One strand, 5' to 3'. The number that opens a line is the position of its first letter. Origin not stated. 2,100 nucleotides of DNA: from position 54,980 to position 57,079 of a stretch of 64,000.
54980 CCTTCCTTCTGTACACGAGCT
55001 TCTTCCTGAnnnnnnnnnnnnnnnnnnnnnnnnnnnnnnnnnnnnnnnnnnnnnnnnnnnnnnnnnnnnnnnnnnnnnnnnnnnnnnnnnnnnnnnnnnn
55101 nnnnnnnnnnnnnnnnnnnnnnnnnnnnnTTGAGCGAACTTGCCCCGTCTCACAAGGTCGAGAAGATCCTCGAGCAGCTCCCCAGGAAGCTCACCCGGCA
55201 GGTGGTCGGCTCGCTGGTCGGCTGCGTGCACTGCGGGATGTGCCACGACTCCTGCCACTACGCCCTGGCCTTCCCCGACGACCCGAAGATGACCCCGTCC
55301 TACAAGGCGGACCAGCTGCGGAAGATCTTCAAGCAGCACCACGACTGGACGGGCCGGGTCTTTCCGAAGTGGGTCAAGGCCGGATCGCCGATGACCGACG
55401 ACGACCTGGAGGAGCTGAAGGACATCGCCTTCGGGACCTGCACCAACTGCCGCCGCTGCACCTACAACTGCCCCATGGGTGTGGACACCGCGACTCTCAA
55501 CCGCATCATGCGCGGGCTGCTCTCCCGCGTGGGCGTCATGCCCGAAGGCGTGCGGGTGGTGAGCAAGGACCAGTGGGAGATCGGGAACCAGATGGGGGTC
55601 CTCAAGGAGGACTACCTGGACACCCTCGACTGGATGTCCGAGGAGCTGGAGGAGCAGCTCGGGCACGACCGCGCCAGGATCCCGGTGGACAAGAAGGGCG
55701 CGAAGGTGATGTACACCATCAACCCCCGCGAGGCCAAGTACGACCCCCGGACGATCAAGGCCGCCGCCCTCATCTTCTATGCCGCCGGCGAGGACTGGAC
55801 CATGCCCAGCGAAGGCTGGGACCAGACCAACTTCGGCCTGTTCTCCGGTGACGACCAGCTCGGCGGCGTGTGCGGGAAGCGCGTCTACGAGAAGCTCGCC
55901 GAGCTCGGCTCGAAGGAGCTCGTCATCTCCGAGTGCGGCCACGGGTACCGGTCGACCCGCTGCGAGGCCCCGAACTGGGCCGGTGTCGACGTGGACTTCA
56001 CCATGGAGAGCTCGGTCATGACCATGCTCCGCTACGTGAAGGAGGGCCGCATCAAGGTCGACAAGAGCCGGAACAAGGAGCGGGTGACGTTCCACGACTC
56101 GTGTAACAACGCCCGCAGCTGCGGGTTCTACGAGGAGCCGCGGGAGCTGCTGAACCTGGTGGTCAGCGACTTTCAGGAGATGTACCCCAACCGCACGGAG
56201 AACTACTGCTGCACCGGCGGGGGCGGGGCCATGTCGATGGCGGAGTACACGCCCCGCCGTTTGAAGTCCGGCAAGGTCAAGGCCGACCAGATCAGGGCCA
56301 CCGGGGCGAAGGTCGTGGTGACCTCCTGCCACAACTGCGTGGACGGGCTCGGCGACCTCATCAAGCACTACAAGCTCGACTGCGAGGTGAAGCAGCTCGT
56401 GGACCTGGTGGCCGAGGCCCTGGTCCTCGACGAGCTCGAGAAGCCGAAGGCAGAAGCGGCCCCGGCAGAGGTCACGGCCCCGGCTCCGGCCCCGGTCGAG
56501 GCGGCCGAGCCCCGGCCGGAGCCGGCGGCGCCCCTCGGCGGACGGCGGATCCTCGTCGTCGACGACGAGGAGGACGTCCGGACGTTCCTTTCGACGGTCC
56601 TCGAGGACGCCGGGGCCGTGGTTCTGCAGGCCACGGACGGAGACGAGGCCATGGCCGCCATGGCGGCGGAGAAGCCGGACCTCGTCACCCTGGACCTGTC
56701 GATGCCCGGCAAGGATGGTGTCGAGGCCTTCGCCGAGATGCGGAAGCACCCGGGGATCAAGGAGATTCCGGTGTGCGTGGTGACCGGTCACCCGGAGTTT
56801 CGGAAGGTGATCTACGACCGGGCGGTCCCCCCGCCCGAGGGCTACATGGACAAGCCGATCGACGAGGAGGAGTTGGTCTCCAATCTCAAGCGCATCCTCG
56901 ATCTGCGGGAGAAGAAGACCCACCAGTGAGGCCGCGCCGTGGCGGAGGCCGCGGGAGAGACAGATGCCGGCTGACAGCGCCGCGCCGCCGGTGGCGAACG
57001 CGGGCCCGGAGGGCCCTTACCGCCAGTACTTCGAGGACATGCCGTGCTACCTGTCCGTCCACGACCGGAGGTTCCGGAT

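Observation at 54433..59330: Quinone/thiol redox module wired to a two-component system: NarI-like cytochrome b plus HdrD-like Fe-S/CCG protein carrying a C-terminal receiver domain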

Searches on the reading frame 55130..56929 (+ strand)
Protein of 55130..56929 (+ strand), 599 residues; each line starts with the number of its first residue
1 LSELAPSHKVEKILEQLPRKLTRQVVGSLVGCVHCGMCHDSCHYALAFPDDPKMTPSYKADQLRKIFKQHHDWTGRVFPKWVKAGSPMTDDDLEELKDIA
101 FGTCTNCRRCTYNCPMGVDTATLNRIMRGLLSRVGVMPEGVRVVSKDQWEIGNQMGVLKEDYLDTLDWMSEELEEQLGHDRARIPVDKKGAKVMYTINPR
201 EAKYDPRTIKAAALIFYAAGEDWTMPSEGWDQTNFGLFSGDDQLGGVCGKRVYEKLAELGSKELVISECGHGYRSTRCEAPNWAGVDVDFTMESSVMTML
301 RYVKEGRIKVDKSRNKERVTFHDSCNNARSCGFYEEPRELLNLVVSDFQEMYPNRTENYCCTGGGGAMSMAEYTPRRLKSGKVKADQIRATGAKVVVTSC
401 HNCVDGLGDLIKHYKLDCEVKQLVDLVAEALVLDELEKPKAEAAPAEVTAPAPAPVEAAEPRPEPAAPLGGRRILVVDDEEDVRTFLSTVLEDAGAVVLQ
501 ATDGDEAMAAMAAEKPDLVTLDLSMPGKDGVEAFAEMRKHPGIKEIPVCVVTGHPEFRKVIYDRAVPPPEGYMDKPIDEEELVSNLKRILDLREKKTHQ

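Call 3: search_protein_families(library=pfam, proteins=[window:55130-56929:+], max_evalue=0.01)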
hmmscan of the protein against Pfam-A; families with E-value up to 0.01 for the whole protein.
window:55130-56929:+ (599 aa): 9 families
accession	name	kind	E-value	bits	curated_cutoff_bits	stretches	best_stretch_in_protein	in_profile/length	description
PF00072.30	Response_reg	-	1.8e-22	80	30.2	1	474-586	1-110/111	Response regulator receiver domain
PF13183.11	Fer4_8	-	5.8e-10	40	27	1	31-118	4-68/68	4Fe-4S dicluster domain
PF02754.22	CCG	-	6e-10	39.5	20.6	1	319-403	1-80/85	Cysteine-rich domain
PF13534.11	Fer4_17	-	7.2e-08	33.3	22.2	1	32-119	2-61/61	4Fe-4S dicluster domain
PF13187.11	Fer4_9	-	3.2e-06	27.5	27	1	104-124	2-22/52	4Fe-4S dicluster domain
PF12838.12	Fer4_7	-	1.2e-05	26.2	27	1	32-118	2-52/52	4Fe-4S dicluster domain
PF13237.11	Fer4_10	-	0.00016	22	25.5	1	102-119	7-22/53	4Fe-4S dicluster domain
PF12800.12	Fer4_4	-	0.0048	17.6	24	0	32-44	4-16/17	4Fe-4S binding domain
PF13746.11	Fer4_18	-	0.0057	17.3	27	0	93-120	50-77/114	4Fe-4S dicluster domain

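Call 5: find_homologous_proteins(query=window:55130-56926:+, max_evalue=0.00001)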
Query window:55130-56926:+ (599 aa): 2909 proteins with E <= 0.00001 among 8000 candidates; the best 120 are listed.
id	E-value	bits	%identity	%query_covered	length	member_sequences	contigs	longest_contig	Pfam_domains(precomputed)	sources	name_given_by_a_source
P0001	0.0e+0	1299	92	100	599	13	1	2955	PF12838.13,PF13534.12,PF02754.22,PF13183.12,PF00072.31,PF13187.12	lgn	-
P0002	0.0e+0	1282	91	99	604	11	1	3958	PF12838.13,PF13534.12,PF02754.22,PF13183.12,PF00072.31,PF13187.12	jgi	jgi:Fe-S oxidoreductase/ActR/RegA family two-component response regulator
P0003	0.0e+0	1274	90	99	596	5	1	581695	PF12838.13,PF13534.12,PF02754.22,PF13183.12,PF00072.31,PF13187.12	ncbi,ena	-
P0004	0.0e+0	1215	87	99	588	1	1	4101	PF12838.13,PF13534.12,PF02754.22,PF13183.12,PF00072.31,PF13187.12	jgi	jgi:Fe-S oxidoreductase/ActR/RegA family two-component response regulator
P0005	0.0e+0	1215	86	99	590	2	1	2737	PF12838.13,PF13534.12,PF02754.22,PF13183.12,PF00072.31,PF13187.12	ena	-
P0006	0.0e+0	1214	86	100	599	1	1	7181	PF12838.13,PF13534.12,PF02754.22,PF13237.12,PF13183.12,PF00072.31,PF13187.12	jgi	jgi:Fe-S oxidoreductase/ActR/RegA family two-component response regulator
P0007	0.0e+0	1212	86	100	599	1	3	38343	PF12838.13,PF13534.12,PF02754.22,PF13237.12,PF13183.12,PF00072.31,PF13187.12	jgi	jgi:Fe-S oxidoreductase/ActR/RegA family two-component response regulator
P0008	0.0e+0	1202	86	99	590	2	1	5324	PF12838.13,PF13534.12,PF02754.22,PF13183.12,PF00072.31,PF13187.12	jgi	jgi:Fe-S oxidoreductase/ActR/RegA family two-component response regulator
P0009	0.0e+0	1200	86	99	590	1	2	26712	PF13534.12,PF02754.22,PF13237.12,PF13183.12,PF00072.31,PF13187.12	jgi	jgi:Fe-S oxidoreductase/CheY-like chemotaxis protein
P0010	0.0e+0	1194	86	100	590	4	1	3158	PF12838.13,PF13534.12,PF02754.22,PF13183.12,PF00072.31,PF13187.12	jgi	jgi:Fe-S oxidoreductase/ActR/RegA family two-component response regulator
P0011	0.0e+0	1186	85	99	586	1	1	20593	PF13534.12,PF02754.22,PF13183.12,PF00072.31,PF13187.12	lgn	-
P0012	0.0e+0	1155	82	99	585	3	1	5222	PF13534.12,PF02754.22,PF13183.12,PF00072.31,PF13187.12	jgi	-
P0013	0.0e+0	1113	79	99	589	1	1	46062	PF13534.12,PF02754.22,PF13183.12,PF00072.31,PF13187.12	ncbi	-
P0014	0.0e+0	1107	79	99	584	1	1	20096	PF13534.12,PF02754.22,PF13183.12,PF00072.31,PF13187.12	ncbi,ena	-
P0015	0.0e+0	1090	77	100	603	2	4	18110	PF13534.12,PF02754.22,PF13183.12,PF00072.31,PF13187.12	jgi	jgi:Fe-S oxidoreductase/CheY-like chemotaxis protein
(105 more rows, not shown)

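Call 6: search_protein_families(library=ncbifam, proteins=[window:55130-56929:+], max_evalue=1)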
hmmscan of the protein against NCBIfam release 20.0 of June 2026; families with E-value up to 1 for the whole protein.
window:55130-56929:+ (599 aa): 129 families (the best 25 are shown)
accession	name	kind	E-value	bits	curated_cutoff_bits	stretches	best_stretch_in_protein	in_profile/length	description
NF045711.1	sulf_resp_HmcF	equivalog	9.5e-98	327.9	750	1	11-434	41-452/457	sulfate respiration complex iron-sulfur protein HmcF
NF045724.1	ferredox_TmcB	equivalog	2.4e-93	313.1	735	1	9-431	19-428/430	electron transfer complex ferredoxin TmcB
NF045796.1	DsrK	equivalog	1.4e-73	248.1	400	1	28-440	48-444/453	sulfate reduction electron transfer complex DsrMKJOP subunit DsrK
NF045717.1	DVU0259_DivK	exception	2.5e-23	82.5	160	1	472-590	3-116/117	DVU0259 family response regulator domain-containing protein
NF008469.0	PRK11361.1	equivalog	1.2e-17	63.8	714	1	472-596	5-126/461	acetoacetate metabolism transcriptional regulator AtoC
NF045944.1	ResRegRpaBCyano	equivalog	5.2e-17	62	330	1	475-596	1-118/229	response regulator transcription factor RpaB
NF045670.1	quin_L_LdhH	equivalog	6.7e-17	61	800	1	295-427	575-705/706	L-lactate dehydrogenase (quinone) large subunit LdhH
TIGR02154.1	PhoB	equivalog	8.2e-17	61.3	296.2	1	472-591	3-121/226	phosphate regulon transcriptional regulator PhoB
NF040689.1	MtrAB_MtrA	equivalog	2e-16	60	300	1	474-595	1-118/219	MtrAB system response regulator MtrA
NF051870.1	NAssimRespRegNtrX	equivalog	4.9e-16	58.7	600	1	473-591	3-120/452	nitrogen assimilation response regulator NtrX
NF004898.0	PRK06259.1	equivalog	2.3e-15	56.2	385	1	310-430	370-487/488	fumarate reductase (CoM/CoB) subunit TfrB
NF040534.1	resp_reg_YycF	equivalog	3.9e-15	55.7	340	1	472-593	1-118/231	response regulator YycF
NF041367.1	CheY_Halo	equivalog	4.1e-15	56.2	200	1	474-588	1-112/114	chemotaxis protein CheY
TIGR01818.1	ntrC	equivalog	8.6e-15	54.5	558.6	1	474-596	1-120/463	nitrogen regulation protein NR(I)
NF008318.0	PRK11107.1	equivalog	3.3e-14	51.9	890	1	416-591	613-786/920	two-component sensor histidine kinase BarA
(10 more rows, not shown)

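Call 14: find_related_loci(query=window:55130-56926:+, collection=genome_contigs, flank=8000)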
Query window:55130-56926:+ (599 aa) in genome_contigs; peptide patterns used: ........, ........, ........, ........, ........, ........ (x = any residue, [..] = any of these).
365 stretches matched a pattern; 357 encode a relative of the query (tblastn E <= 1e-3); the best 80 are kept; 80 distinct loci.
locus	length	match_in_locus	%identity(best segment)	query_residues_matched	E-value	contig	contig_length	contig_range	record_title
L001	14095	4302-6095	91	1-596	0e+0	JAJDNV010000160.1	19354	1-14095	MAG: Acidobacteria bacterium isolate ALSabin.176 k141_3454668, whole genome shotgun sequence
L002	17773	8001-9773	88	1-596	0e+0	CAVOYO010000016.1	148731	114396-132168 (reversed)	MAG: uncultured Acidobacteriota bacterium isolate MFD09779.bin.2.31 genome assembly, contig: contig_42572, whole genome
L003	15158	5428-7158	79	7-596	0e+0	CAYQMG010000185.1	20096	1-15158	MAG TPA_asm: uncultured Gammaproteobacteria bacterium isolate binchicken_co219_296 genome assembly, contig: k141_1294227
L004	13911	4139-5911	76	1-597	0e+0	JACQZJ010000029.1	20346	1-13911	MAG: Planctomycetota bacterium isolate NC_groundwater_1564_Pr4_S-0.65um_71_10 SR1-18-Sp65_coassembly_scaffold_5854, whol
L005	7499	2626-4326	78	23-597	0e+0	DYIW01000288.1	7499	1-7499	MAG TPA_asm: Phycisphaera mikurensis isolate FI88_71_9 Afr_mines_FI88_2997_length_7499_cov_4_092961, whole genome shotgu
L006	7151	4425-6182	76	5-598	0e+0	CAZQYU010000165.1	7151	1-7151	MAG TPA_asm: uncultured Thermoanaerobaculia bacterium isolate SRP214966_co3_119 genome assembly, contig: NODE_19175_leng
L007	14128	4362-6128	74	1-598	0e+0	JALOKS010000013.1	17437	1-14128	MAG: Thermoanaerobaculales bacterium isolate Prado005 scaffold_1970, whole genome shotgun sequence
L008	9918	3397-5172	74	7-591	0e+0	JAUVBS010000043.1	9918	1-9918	MAG: bacterium isolate CSMAG_251 CSMAG_251_k127_261078_length_9918_cov_196.0000, whole genome shotgun sequence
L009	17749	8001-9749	74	7-598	0e+0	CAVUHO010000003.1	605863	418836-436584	MAG: Candidatus Sulfomarinibacteraceae bacterium isolate MFD04716.bin.1.4 genome assembly, contig: contig_14864, whole g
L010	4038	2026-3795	74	1-598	0e+0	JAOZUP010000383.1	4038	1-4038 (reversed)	MAG: Thermoanaerobaculales bacterium isolate GMC8.metabat2.114 GMC8_34446_length_4038_cov_10.354507, whole genome shotgu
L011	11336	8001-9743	73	1-591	0e+0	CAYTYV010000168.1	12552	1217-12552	MAG TPA_asm: uncultured Polyangiaceae bacterium isolate binchicken_co65_89 genome assembly, contig: NODE_19937_length_12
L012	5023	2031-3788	74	5-598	0e+0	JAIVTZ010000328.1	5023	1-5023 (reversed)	MAG: Deltaproteobacteria bacterium isolate HYP3_US_05_8 NODE_1924_length_5023_cov_0.872753, whole genome shotgun sequenc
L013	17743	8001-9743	73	7-596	0e+0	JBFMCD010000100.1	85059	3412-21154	MAG: Acidobacteriota bacterium isolate MAG184 MAG184_100, whole genome shotgun sequence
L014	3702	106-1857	73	7-596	0e+0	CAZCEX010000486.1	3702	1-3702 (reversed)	MAG TPA_asm: uncultured Thermoanaerobaculia bacterium isolate SRP155585_co2_217 genome assembly, contig: NODE_30061_leng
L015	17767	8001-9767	73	1-598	0e+0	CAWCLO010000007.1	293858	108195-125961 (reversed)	MAG: Candidatus Sulfomarinibacteraceae bacterium isolate MFD03804.bin.1.185 genome assembly, contig: contig_54147, whole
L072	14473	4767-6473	66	7-592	0e+0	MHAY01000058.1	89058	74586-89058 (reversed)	MAG: Ignavibacteria bacterium RIFOXYC2_FULL_35_21 rifoxyc2_full_scaffold_418, whole genome shotgun sequence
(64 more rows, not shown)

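Call 17: search_solved_structures(query=window:55130-56926:+, max_evalue=0.001, show_alignments=1)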
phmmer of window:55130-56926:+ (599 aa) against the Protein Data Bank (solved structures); distinct sequences matched with E-value up to 0.001: 245 (the best 60 are shown).
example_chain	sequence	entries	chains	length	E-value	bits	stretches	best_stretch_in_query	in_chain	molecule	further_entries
9xzo_A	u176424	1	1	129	3.4e-18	68.5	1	473-593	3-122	De novo protein M1X0B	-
1mvo_A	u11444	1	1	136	4.7e-16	61.4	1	472-593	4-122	PhoP response regulator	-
9ojn_A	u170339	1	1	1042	1.9e-13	52.9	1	101-468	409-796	Iron-sulfur-binding reductase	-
3t6k_A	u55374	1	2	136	1.9e-13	52.9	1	473-591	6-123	Response regulator receiver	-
1zes_A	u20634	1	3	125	4.6e-13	51.6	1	471-590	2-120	Phosphate regulon transcriptional regulatory protein phoB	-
1b00_A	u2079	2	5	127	4.8e-13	51.5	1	471-590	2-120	PHOSPHATE REGULON TRANSCRIPTIONAL REGULATORY PROTEIN PHOB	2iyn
2zwm_A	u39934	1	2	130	2.1e-12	49.4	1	472-590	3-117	Transcriptional regulatory protein yycF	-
1pey_A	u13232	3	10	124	2.3e-12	49.2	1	472-593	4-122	Sporulation initiation phosphotransferase F | SPORULATION RESPONSE REGULATORY PROTEIN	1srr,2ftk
6er7_A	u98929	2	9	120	2.5e-12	49.1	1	473-590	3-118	120aa long hypothetical chemotaxis protein (CheY)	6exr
2jvk_A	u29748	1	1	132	2.6e-12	49.1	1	472-598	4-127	Sporulation initiation phosphotransferase F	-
2jvi_A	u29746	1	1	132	2.6e-12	49.1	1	472-598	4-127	Sporulation initiation phosphotransferase F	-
8fk2_A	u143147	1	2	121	3.5e-12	48.7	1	472-590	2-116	Putative response regulator CovR VicR-like protein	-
3q15_C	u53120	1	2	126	3.7e-12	48.6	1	471-593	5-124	Sporulation initiation phosphotransferase F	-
3f6p_A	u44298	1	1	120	4.1e-12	48.4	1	472-589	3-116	Transcriptional regulatory protein yycF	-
1fsp_A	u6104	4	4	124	4.4e-12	48.3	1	472-593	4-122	STAGE 0 SPORULATION PROTEIN F | SPORULATION RESPONSE REGULATORY PROTEIN | Sporulation initiation phosphotransferase F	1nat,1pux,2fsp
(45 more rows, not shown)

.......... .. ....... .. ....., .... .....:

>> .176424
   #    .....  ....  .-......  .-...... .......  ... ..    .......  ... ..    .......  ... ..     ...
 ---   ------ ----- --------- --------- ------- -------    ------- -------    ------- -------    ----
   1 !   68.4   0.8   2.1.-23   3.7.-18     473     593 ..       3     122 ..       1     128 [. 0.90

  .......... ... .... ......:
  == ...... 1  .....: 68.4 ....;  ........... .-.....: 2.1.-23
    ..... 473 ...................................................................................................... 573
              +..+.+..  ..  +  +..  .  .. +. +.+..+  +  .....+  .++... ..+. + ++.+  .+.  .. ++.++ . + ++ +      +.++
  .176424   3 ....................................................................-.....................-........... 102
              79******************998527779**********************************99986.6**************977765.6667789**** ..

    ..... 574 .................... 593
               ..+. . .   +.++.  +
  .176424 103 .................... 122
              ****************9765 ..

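Call 43: predict_structure(alignment_id=A2)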
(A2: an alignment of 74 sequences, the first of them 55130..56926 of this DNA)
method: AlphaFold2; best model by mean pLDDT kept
length: 599 residues; sequences in the alignment: 74
mean_pLDDT: 78.5   pTM: 0.57
mean pLDDT of the five models: 78.5, 75.5, 75.2, 74.9, 74.3
residues with pLDDT >= 90: 216; 70-90: 222; 50-70: 110; < 50: 51
segments of 3 or more residues with pLDDT < 50: 140-155, 438-465
pLDDT, mean of each block of 10 residues (from residue 1): 69 84 74 65 64 69 81 70 77 74 52 57 70 70 40 52 86 90 96 89 81 96 90 62 77 94 89 83 88 93 97 96 71 83 96 67 57 72 89 90 78 90 94 69 35 36 61 96 94 96 94 96 82 91 94 78 78 89 92 71
secondary structure, 60 per line:
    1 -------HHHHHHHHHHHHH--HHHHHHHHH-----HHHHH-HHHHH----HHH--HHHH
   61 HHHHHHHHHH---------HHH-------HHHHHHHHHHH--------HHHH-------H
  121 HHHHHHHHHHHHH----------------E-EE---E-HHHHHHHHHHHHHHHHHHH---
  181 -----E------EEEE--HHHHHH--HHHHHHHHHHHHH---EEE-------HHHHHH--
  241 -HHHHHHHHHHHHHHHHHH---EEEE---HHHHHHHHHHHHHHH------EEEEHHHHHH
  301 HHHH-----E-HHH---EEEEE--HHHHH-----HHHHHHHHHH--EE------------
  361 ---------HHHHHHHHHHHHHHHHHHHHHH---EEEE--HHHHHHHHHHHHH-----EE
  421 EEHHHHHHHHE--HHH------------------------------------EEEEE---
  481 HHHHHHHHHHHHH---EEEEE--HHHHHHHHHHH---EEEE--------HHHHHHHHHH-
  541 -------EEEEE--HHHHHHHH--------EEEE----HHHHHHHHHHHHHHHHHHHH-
elements in order: H8-20 H23-31 H37-41 H43-47 H57-70 H90-100 H109-112 H120-133 H159-177 E193-196 H199-204 H207-219 E223-225 H233-238 H242-259 E263-266 H270-284 E291-294 H295-304 E318-322 H325-329 H335-344 H370-391 E395-398 H401-413 E419-422 H423-430 E473-477 H481-493 E497-501 H504-514 E518-521 H530-539 E548-552 H555-562 E571-574 H579-598

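Call 47: fold_search(model_id=the predicted structure, library=pdb)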
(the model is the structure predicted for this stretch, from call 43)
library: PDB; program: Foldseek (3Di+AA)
matches with E <= 10: 1459; with E <= 0.001: 510
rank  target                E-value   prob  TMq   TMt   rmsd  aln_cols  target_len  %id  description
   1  9ojn                  5.0e-13  1.00  0.36  0.29  13.6       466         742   20  Structure of Mycobacterium smegmatis EtfD (released 2025-05-21)
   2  9a6l_A                7.3e-09  1.00  0.31  0.73   5.0       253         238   19  Integrative model of LUTA-LUTB by crosslinking MS and deep learning (released 2024-09-18)
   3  3gl9_B                8.5e-08  1.00  0.19  0.90   1.7       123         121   27  The structure of a histidine kinase-response regulator complex sheds light into two-component signaling and reveals a  (released 2009-10-27)
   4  6rh8_C                1.0e-07  1.00  0.19  0.90   1.7       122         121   26  Revisiting pH-gated conformational switch. Complex HK853 mutant H260A -RR468 mutant D53A pH 5.3 (released 2020-02-19)
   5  4jav_D                1.4e-07  1.00  0.19  0.91   1.6       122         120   28  Structural basis of a rationally rewired protein-protein interface (HK853wt and RR468mutant V13P, L14I, I17M and N21V) (released 2013-09-04)
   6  2a9o                  2.2e-07  1.00  0.19  0.90   1.9       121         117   31  Crystal structures of an activated YycF homologue, the essential response regulator from S.pneumoniae in complex with Be (released 2006-09-26)
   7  6ifh                  2.2e-07  1.00  0.19  0.90   1.7       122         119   30  Unphosphorylated Spo0F from Paenisporosarcina sp. TG-14 (released 2019-01-16)
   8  6rh1_C                2.3e-07  1.00  0.19  0.91   1.5       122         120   26  Revisiting pH-gated conformational switch. Complex HK853-RR468 D53A pH 7 (released 2020-02-19)
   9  4ja2                  2.7e-07  1.00  0.19  0.91   1.5       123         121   28  Structural basis of a rationally rewired protein-protein interface (RR468mutant V13P, L14I, I17M and N21V) (released 2013-09-04)
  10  1zes_B                3.0e-07  1.00  0.19  0.89   1.9       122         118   31  BeF3- activated PhoB receiver domain (released 2005-09-20)
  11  1mb3                  3.1e-07  1.00  0.18  0.87   2.2       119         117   28  CRYSTAL STRUCTURE OF THE RESPONSE REGULATOR DIVK AT PH 8.5 IN COMPLEX WITH MG2+ (released 2002-12-04)
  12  5uht_B                3.8e-07  1.00  0.19  0.89   1.6       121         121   27  Structure of the Thermotoga maritima HK853-BeF3-RR468 complex at pH 5.0 (released 2017-12-27)
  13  9dvt_R                4.2e-07  1.00  0.19  0.47   1.7       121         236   31  Cryo-EM structure of RpaA bound to PkaiBC DNA and the CTD of the alpha subunit of RNAP from the cyanobacterium Synecho (released 2025-10-15)
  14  9xzo                  4.2e-07  1.00  0.19  0.87   1.9       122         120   35  Crystal structure of AI-designed response regulator like protein M1X0B (released 2025-10-01)
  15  1mav                  4.4e-07  1.00  0.18  0.88   2.0       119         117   28  CRYSTAL STRUCTURE OF THE RESPONSE REGULATOR DIVK AT PH 6.0 IN COMPLEX WITH MN2+ (released 2002-12-04)
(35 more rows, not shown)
